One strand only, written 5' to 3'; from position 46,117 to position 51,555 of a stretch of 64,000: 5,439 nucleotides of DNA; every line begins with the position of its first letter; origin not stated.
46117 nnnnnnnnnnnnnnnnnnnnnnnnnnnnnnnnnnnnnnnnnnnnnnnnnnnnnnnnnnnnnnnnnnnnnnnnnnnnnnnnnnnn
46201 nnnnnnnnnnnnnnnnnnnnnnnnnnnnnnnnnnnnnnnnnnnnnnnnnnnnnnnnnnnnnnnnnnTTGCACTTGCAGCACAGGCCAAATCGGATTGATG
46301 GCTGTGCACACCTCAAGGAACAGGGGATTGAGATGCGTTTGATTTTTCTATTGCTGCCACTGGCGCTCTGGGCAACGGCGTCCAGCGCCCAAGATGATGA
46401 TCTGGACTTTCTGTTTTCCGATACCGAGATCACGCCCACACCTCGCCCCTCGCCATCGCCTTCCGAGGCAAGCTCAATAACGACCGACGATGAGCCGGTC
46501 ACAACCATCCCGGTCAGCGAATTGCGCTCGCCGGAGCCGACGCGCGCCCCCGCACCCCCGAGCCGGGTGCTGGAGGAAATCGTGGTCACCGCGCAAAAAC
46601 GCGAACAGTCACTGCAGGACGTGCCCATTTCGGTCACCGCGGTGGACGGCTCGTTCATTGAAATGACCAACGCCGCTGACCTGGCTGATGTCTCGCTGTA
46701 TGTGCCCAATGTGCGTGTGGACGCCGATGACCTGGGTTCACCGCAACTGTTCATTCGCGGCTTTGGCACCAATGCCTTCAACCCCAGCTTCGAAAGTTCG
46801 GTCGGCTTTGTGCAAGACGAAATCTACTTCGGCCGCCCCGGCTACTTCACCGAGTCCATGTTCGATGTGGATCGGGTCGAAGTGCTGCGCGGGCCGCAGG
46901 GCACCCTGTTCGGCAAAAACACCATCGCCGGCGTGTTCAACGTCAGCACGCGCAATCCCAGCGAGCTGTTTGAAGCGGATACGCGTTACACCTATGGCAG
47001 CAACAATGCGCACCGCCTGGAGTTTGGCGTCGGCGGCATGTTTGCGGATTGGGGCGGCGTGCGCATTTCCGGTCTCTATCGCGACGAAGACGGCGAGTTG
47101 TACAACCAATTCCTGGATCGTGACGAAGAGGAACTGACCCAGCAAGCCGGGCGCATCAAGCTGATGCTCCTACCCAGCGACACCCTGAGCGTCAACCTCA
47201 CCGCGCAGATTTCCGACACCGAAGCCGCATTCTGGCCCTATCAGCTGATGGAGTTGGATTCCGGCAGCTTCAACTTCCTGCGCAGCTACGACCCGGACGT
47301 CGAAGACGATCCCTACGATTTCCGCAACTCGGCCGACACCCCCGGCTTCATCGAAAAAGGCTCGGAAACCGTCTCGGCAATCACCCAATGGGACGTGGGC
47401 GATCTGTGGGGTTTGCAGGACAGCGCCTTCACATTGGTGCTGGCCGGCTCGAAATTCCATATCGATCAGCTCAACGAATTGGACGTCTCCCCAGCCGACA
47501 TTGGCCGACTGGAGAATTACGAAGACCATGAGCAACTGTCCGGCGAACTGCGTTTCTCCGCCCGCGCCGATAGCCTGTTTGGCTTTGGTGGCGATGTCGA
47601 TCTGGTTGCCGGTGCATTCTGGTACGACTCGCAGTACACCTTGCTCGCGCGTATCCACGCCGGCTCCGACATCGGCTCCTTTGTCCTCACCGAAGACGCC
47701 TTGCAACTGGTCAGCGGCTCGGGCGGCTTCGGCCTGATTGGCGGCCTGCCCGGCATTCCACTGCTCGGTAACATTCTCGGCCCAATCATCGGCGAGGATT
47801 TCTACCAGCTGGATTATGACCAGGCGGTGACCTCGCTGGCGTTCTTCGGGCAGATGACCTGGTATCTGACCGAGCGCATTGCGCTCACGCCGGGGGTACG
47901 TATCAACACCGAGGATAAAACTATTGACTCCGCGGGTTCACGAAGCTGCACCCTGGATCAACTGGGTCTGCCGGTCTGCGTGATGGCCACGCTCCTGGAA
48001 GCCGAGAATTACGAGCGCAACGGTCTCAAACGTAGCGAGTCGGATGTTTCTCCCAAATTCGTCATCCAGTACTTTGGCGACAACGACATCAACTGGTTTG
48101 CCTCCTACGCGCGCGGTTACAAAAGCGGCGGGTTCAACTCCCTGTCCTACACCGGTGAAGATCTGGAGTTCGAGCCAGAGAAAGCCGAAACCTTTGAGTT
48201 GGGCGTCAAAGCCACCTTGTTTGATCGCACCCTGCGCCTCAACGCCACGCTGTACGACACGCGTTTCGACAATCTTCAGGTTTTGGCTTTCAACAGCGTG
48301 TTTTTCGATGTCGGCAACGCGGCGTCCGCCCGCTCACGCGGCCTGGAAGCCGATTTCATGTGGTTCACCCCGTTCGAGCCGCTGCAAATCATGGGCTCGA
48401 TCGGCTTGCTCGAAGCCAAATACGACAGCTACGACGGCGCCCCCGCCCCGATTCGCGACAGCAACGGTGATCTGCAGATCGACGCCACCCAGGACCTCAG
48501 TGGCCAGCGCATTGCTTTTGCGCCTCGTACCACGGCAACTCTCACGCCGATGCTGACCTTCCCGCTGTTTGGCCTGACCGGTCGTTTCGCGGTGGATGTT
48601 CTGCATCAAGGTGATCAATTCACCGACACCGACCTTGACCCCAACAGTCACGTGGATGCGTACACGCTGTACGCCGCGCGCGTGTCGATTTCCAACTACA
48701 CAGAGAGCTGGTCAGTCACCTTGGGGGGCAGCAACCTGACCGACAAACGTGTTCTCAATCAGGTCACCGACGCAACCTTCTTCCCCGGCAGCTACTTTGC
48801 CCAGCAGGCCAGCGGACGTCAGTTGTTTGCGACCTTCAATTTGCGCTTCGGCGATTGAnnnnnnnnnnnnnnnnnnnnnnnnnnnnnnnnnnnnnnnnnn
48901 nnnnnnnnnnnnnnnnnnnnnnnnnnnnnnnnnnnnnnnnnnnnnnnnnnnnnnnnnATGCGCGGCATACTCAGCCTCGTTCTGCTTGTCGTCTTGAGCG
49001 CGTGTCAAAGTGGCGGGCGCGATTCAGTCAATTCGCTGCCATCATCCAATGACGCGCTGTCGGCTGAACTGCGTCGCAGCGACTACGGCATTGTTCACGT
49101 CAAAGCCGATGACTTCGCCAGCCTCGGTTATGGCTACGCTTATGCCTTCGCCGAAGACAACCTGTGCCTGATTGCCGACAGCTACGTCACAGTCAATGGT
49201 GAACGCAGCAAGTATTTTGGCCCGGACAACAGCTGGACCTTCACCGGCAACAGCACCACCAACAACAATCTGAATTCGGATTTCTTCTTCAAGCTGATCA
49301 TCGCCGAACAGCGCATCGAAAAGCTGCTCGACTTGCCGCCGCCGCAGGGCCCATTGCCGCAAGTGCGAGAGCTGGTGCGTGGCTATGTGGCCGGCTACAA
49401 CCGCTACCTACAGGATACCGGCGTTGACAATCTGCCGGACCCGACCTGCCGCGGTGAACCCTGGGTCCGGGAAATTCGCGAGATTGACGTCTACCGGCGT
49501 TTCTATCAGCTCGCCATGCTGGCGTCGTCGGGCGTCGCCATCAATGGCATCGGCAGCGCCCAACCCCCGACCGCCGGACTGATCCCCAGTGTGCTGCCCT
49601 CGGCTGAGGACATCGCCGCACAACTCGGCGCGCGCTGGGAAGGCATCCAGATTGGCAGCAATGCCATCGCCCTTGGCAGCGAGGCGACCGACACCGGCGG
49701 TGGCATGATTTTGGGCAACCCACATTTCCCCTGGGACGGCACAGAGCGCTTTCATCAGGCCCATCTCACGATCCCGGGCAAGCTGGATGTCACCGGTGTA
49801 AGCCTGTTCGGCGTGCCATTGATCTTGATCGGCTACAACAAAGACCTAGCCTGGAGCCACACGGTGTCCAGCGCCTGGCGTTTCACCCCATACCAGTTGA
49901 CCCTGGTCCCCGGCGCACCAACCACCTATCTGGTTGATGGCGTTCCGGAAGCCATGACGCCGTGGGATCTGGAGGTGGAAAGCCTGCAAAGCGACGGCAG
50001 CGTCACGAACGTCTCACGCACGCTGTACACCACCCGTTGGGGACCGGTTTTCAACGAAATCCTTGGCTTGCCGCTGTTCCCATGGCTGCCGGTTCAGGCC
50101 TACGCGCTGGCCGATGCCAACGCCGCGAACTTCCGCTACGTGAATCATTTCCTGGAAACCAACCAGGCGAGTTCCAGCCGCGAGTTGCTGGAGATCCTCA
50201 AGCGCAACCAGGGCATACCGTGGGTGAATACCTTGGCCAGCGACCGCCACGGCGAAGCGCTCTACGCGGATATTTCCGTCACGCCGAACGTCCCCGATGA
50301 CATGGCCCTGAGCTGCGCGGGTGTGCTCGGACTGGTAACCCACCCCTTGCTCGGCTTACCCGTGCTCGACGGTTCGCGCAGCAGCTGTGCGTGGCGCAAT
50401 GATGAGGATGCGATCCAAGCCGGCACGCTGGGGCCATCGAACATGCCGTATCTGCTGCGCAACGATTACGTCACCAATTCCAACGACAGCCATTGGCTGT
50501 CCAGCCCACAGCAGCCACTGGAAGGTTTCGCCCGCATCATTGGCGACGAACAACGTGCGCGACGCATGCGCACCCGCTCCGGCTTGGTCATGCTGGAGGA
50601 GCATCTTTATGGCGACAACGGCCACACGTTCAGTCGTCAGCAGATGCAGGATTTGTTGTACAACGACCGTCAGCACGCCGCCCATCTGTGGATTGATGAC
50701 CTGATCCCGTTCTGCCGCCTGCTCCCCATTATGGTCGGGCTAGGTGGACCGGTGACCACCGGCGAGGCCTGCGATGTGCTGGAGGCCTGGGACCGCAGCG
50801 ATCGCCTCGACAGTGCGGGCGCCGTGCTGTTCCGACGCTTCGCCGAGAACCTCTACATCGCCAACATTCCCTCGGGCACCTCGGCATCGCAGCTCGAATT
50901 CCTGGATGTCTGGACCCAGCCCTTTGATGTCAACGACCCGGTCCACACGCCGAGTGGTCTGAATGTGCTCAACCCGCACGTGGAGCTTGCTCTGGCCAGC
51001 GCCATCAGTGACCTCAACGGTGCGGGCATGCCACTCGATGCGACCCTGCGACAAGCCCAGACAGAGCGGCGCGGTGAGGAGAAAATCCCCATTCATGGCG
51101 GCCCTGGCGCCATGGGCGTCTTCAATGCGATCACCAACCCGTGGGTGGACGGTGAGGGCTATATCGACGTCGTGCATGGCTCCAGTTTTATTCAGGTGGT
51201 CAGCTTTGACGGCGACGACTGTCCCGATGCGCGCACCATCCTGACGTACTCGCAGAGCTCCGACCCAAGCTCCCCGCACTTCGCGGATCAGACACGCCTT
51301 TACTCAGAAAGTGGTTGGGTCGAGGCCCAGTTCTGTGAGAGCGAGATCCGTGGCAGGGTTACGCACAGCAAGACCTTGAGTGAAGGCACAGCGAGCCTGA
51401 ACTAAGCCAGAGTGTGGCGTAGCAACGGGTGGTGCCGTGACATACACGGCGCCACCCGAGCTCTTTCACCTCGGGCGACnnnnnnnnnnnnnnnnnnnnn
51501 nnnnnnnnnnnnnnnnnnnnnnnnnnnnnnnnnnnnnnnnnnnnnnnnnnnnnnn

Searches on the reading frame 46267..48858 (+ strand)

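Call 24: search_protein_families(library=pfam, proteins=[window:46267-48858:+], max_evalue=0.00001)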
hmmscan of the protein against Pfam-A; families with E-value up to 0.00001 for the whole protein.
window:46267-48858:+ (863 aa): 2 families
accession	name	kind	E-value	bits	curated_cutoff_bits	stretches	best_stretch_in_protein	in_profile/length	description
PF00593.30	TonB_dep_Rec_b-barrel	-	2.4e-39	136.9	27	1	342-824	31-436/436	TonB dependent receptor-like, beta-barrel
PF07715.20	Plug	-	2.8e-17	63.6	23.9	1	116-223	2-107/107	TonB-dependent Receptor Plug Domain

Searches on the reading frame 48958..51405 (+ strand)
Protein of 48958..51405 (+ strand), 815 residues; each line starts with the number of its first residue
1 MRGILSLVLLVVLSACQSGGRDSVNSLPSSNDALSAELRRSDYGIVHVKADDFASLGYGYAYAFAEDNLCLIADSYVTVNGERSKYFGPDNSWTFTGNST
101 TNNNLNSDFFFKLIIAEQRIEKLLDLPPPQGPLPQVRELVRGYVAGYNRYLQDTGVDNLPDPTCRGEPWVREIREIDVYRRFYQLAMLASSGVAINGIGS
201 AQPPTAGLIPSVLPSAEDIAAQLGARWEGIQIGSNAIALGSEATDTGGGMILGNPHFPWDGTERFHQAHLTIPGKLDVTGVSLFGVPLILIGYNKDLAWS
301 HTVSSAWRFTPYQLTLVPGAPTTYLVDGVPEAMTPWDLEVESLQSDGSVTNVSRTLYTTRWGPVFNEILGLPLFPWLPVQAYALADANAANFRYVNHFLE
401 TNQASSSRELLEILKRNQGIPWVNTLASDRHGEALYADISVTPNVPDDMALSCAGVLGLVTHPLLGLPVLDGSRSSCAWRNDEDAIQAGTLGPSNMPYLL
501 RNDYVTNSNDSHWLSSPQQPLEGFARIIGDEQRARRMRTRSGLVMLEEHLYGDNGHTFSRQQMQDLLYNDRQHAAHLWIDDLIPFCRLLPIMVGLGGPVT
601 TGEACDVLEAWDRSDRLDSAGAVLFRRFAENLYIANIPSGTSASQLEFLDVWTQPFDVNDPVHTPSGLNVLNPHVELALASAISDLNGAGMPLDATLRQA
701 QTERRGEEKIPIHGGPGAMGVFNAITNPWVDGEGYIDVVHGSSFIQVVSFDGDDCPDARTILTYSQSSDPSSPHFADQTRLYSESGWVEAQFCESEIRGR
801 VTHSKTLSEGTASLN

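Call 24: search_protein_families(library=pfam, proteins=[window:48958-51405:+], max_evalue=0.00001)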
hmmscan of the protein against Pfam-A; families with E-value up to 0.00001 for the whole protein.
window:48958-51405:+ (815 aa): 1 family
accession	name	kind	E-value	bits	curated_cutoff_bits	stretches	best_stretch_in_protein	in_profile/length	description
PF01804.23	Penicil_amidase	-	1.6e-117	394.7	21.3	1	36-798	2-674/675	Penicillin amidase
